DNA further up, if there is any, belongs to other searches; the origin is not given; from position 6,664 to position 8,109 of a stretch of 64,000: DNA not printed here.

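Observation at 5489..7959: Cobalamin riboswitch controlling an MDR dehydrogenase and a divergent TrpD-like phosphoribosyltransferase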

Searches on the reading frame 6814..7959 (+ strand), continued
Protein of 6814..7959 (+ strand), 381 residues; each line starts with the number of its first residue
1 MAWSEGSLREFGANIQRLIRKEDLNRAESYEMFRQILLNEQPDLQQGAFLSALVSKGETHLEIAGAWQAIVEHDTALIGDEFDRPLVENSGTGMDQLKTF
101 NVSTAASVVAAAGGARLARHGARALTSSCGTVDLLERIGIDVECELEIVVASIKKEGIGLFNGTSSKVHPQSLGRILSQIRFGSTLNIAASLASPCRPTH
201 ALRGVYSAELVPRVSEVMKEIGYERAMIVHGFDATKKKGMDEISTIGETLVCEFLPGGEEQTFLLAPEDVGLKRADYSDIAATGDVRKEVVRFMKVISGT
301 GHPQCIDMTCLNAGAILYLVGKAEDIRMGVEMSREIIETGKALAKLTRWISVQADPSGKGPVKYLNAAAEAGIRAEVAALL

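Call 96: search_protein_families(library=pfam, proteins=[L262:4263-4937:+, L262:3539-4222:+, L262:2827-3543:+, L262:6113-8338:+, L239:1498-4986:+, L248:2913-4328:+, L248:4383-4883:+, L253:6146-6841:+, L253:6863-8392:+], max_evalue=0.001)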
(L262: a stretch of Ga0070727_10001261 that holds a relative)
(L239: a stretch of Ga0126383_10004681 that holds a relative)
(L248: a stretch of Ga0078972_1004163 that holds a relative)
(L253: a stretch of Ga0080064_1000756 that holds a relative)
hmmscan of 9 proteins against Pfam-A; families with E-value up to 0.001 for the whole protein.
L262:4263-4937:+ (225 aa): 1 family
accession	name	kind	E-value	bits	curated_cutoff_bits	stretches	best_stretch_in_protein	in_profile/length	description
PF01872.23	RibD_C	-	1.2e-37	130.1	24.1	1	5-214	2-193/197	RibD C-terminal domain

L262:3539-4222:+ (228 aa): 1 family
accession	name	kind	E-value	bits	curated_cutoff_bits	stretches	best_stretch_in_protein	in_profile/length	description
PF00697.28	PRAI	-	5.2e-30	105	22.7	1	7-223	1-192/193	N-(5'phosphoribosyl)anthranilate (PRA) isomerase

L262:2827-3543:+ (239 aa): 3 families
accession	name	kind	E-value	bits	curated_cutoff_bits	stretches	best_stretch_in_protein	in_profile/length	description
PF00218.27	IGPS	-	1e-57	195.7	27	1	21-236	43-254/254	Indole-3-glycerol phosphate synthase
PF03060.21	NMO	-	3.8e-05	23.7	28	0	75-114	180-219/331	Nitronate monooxygenase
PF00977.27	His_biosynth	-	0.00046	20.1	23.6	0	201-230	83-112/228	Histidine biosynthesis protein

L262:6113-8338:+ (742 aa): 3 families
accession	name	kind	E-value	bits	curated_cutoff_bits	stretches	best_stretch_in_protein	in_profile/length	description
PF00384.28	Molybdopterin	-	4.5e-39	134.9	24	1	63-472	1-319/353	Molybdopterin oxidoreductase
PF01568.27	Molydop_binding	-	2.6e-14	53.6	26.8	1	614-730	4-107/110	Molydopterin dinucleotide binding domain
PF04879.21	Molybdop_Fe4S4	-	1.1e-06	29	22.7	1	6-51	2-46/55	Molybdopterin oxidoreductase Fe4S4 domain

L239:1498-4986:+ (1163 aa): 16 families
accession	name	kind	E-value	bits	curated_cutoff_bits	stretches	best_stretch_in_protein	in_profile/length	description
PF13191.12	AAA_16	-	1.5e-24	87.8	32.6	1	318-504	1-166/167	AAA ATPase domain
PF13424.12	TPR_12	-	1.6e-24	86.3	30.1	5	905-973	6-76/77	Tetratricopeptide repeat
PF00211.25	Guanylate_cyc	-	2.1e-22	80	21.9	1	118-290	6-173/183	Adenylate and Guanylate cyclase catalytic domain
PF13240.11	Zn_Ribbon_1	-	8.6e-13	48.1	25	2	32-53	2-23/23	zinc-ribbon domain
PF12773.13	DZR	-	5.2e-11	43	27.3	1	32-74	1-44/45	Double zinc ribbon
PF07719.23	TPR_2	-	1e-09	38.2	27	0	856-883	2-29/34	Tetratricopeptide repeat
PF13432.12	TPR_16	-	7e-09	36.4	32.7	1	861-932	3-61/65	Tetratricopeptide repeat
PF17874.7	TPR_MalT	-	3.1e-07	30.4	45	1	909-1092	8-189/336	MalT-like TPR region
PF13374.12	TPR_10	-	3.8e-07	30.3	27.5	0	857-884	4-31/42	Tetratricopeptide repeat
PF13176.12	TPR_7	-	2.5e-06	27.6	27.9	0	944-969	1-28/36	Tetratricopeptide repeat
PF25515.1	Arm_PDR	-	4e-06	27.4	27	0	903-971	4-78/145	Plastid division regulator ARM repeat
PF13181.12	TPR_8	-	9.3e-06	25.9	25.7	0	943-974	2-33/34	Tetratricopeptide repeat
PF13248.11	Zn_ribbon_3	-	1.7e-05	24.5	27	0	31-51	4-24/26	zinc-ribbon domain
PF24463.1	DUF7577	-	2.4e-05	24.3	28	0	31-53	4-26/27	Domain of unknown function (DUF7577)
PF00515.34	TPR_1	-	7.7e-05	22.8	27.8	0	909-929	8-28/34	Tetratricopeptide repeat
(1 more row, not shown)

L248:2913-4328:+ (472 aa): 2 families
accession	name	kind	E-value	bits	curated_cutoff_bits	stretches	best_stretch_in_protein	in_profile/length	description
PF13175.12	AAA_15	-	3.2e-21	76.8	32.1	2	285-391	264-374/374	AAA ATPase domain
PF13304.12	AAA_21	-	3e-17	64.1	27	1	268-392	175-304/304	AAA domain, putative AbiEii toxin, Type IV TA system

L248:4383-4883:+ (167 aa): 0 families

L253:6146-6841:+ (232 aa): 5 families
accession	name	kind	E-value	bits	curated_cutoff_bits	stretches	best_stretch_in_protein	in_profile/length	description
PF13419.12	HAD_2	-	1.6e-34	120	23.8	1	24-196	1-177/178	Haloacid dehalogenase-like hydrolase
PF00702.32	Hydrolase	-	2.3e-24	87.3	26.4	1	23-191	3-191/191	haloacid dehalogenase-like hydrolase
PF12710.13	HAD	-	3.7e-12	47.5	27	1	24-187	1-188/189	haloacid dehalogenase-like hydrolase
PF13242.12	Hydrolase_like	-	2.2e-05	24.7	22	1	157-194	7-45/75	HAD-hyrolase-like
PF08282.18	Hydrolase_3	-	0.00024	21.4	20.9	0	155-191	187-223/255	haloacid dehalogenase-like hydrolase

L253:6863-8392:+ (510 aa): 0 families
